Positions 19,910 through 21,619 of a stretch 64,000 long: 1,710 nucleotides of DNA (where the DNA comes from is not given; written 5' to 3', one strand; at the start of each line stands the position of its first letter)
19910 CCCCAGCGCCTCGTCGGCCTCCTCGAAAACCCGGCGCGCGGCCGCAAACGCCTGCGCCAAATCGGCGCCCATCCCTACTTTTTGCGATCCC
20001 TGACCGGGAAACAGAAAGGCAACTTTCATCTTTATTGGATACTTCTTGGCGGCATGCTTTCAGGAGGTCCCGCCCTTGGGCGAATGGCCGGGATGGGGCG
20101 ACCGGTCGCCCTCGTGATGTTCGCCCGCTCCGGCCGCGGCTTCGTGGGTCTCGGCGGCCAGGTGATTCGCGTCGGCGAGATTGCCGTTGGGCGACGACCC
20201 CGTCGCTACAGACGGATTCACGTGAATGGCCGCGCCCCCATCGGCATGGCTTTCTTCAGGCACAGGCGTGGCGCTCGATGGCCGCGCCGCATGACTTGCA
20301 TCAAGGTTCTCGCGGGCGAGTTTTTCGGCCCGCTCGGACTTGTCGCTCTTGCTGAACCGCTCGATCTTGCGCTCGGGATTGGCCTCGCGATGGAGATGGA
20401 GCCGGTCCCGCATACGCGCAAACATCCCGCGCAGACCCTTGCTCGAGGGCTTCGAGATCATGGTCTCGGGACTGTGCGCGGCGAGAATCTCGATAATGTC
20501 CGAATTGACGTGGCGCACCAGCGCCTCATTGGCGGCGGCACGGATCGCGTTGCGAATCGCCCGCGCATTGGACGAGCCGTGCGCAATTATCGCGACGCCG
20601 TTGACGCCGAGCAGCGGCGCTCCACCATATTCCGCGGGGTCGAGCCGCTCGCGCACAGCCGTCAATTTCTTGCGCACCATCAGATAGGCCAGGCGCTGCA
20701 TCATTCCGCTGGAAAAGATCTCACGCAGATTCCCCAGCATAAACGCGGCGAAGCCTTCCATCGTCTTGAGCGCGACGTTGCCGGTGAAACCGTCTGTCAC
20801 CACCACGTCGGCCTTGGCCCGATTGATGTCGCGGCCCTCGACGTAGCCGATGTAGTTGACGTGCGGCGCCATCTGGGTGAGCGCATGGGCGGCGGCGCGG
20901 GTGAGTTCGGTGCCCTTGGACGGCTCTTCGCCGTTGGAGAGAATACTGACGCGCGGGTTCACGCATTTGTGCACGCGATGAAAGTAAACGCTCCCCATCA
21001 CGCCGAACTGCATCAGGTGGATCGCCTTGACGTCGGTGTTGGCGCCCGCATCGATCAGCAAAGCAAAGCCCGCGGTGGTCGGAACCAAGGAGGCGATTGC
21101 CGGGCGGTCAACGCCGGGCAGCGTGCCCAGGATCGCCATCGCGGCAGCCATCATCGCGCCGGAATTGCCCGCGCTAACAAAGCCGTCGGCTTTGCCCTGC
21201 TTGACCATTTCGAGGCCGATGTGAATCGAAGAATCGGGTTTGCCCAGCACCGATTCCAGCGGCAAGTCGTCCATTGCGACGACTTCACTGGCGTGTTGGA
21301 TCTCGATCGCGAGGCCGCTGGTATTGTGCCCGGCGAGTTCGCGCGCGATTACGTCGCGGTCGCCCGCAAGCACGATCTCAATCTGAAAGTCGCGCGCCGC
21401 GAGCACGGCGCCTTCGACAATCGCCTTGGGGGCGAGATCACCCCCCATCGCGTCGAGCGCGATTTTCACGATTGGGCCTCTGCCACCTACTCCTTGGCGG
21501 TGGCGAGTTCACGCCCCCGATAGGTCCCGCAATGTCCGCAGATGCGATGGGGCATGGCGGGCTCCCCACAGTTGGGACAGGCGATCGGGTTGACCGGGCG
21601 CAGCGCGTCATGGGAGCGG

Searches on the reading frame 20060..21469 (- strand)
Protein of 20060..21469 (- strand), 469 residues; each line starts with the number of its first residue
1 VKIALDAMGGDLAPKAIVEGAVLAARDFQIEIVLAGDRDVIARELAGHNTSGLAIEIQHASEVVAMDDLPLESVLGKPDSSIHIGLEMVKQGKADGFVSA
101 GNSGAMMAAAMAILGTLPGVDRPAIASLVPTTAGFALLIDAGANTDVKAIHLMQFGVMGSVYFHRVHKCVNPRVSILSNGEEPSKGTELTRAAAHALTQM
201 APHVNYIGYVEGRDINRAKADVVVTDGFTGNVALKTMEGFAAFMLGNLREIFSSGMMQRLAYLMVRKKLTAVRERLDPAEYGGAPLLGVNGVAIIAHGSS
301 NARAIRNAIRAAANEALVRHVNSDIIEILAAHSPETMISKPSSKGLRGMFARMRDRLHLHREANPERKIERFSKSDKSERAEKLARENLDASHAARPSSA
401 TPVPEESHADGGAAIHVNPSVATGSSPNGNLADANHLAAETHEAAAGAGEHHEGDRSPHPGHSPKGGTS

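Call 11: search_protein_families(library=ncbifam, proteins=[window:20060-21469:-], max_evalue=0.01)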
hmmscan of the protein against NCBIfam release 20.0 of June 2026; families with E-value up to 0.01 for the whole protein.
window:20060-21469:- (469 aa): 5 families
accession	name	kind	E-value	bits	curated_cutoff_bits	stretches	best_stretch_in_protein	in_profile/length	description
TIGR00182.1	plsX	equivalog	5.8e-99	331.4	243.4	1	1-330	1-328/337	phosphate acyltransferase PlsX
NF010419.0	PRK13845.1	equivalog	6.8e-69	232.8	729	1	2-324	99-428/440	putative glycerol-3-phosphate acyltransferase PlsX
NF010420.0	PRK13846.1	equivalog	1.3e-44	152.7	536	1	2-318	4-305/316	phosphate acyltransferase PlsX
NF040747.1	reduct_C_alpha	equivalog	0.00026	20.2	350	0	211-241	199-229/380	glycine/sarcosine/betaine reductase complex component C subunit alpha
NF007233.1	PRK09653.1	subfamily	0.0029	17.2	310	1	84-201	105-225/319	phosphotransacetylase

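Call 25: find_encoding_contigs(protein=window:20060-21469:-, flank=10000, max_places=1)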
Protein window:20060-21469:- (469 aa): 12 contigs read that carry it; 1 place shown.
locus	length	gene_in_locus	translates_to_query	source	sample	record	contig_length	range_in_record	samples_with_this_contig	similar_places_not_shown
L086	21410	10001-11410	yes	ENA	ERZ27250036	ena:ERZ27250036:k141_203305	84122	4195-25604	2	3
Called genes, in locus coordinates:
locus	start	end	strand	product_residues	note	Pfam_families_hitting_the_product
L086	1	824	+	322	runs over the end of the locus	PF12146:Hydrolase_4 (faint), PF00326:Peptidase_S9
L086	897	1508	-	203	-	PF08534:Redoxin, PF00578:AhpC-TSA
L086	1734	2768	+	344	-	PF01636:APH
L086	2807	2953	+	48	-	-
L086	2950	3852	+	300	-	PF02219:MTHFR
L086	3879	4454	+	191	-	PF01227:GTP_cyclohydroI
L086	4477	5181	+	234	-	PF06026:Rib_5-P_isom_A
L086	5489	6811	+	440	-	PF13660:DUF4147, PF05161:MOFRL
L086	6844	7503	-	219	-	PF01243:PNPOx_N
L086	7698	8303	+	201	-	PF00174:Oxidored_molyb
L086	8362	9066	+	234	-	PF00730:HhH-GPD, PF00633:HHH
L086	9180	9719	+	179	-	PF02620:YceD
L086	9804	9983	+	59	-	PF01783:Ribosomal_L32p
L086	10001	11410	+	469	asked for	PF02504:FA_synthesis, PF01515:PTA_PTB (weak)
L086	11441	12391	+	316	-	PF00698:Acyl_transf_1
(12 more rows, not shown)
